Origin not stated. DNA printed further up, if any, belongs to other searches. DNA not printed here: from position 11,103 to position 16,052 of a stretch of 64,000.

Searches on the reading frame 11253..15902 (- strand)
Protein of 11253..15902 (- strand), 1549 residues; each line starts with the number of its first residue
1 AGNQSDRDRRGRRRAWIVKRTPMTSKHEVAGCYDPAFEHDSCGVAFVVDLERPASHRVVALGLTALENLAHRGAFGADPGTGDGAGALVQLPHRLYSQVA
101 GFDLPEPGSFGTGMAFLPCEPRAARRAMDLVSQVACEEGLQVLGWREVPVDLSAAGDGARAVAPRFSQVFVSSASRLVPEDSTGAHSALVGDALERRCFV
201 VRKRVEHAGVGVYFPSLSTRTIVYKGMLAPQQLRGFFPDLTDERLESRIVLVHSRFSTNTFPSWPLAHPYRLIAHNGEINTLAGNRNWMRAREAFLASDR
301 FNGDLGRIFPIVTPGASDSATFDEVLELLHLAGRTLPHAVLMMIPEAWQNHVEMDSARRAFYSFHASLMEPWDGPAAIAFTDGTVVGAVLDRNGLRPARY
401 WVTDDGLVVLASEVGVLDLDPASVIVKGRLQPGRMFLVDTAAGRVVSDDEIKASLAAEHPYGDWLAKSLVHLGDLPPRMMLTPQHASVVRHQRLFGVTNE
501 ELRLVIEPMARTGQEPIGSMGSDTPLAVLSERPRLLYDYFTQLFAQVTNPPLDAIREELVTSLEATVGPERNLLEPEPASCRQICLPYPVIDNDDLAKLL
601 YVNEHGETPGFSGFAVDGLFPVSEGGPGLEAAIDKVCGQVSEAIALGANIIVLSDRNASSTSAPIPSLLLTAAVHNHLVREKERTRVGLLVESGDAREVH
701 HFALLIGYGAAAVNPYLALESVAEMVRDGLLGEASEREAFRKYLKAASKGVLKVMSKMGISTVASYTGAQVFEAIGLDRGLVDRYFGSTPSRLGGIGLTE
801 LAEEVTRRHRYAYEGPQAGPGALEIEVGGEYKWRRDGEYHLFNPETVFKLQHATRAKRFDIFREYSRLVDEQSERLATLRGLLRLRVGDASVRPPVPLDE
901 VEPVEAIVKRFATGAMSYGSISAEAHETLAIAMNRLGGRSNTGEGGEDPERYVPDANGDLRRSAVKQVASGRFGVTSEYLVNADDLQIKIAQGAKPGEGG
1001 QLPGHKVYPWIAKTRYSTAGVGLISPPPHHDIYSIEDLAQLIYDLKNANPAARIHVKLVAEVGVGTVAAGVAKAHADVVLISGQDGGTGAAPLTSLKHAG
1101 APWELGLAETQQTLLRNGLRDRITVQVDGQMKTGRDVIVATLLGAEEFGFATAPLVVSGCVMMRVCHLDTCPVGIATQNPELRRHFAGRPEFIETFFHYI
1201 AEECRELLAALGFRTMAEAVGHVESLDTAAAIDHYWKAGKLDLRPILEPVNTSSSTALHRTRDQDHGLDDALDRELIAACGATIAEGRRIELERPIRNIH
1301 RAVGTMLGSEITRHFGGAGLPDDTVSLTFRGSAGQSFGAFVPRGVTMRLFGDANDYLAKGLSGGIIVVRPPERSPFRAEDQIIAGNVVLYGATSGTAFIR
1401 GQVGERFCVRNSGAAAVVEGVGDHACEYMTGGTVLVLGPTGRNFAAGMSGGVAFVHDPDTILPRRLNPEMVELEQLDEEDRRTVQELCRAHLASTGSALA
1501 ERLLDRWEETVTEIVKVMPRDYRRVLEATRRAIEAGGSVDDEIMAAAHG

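Call 38: search_protein_families(library=pfam, proteins=[window:11253-15902:-], max_evalue=0.0001)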
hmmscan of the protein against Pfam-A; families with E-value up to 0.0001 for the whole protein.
window:11253-15902:- (1549 aa): 4 families
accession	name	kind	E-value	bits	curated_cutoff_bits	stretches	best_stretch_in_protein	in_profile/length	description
PF00310.26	GATase_2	-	3e-169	563.7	19.9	1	42-464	1-420/420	Glutamine amidotransferases class-II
PF01645.23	Glu_synthase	-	1.1e-145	485.9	20.4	1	842-1213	3-368/369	Conserved region in glutamate synthase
PF04898.20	Glu_syn_central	-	3.2e-113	378.2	22.8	1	491-778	2-277/277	Glutamate synthase central domain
PF01493.24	GXGXG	-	3.7e-83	278.2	32.5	1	1295-1481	2-188/190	GXGXG motif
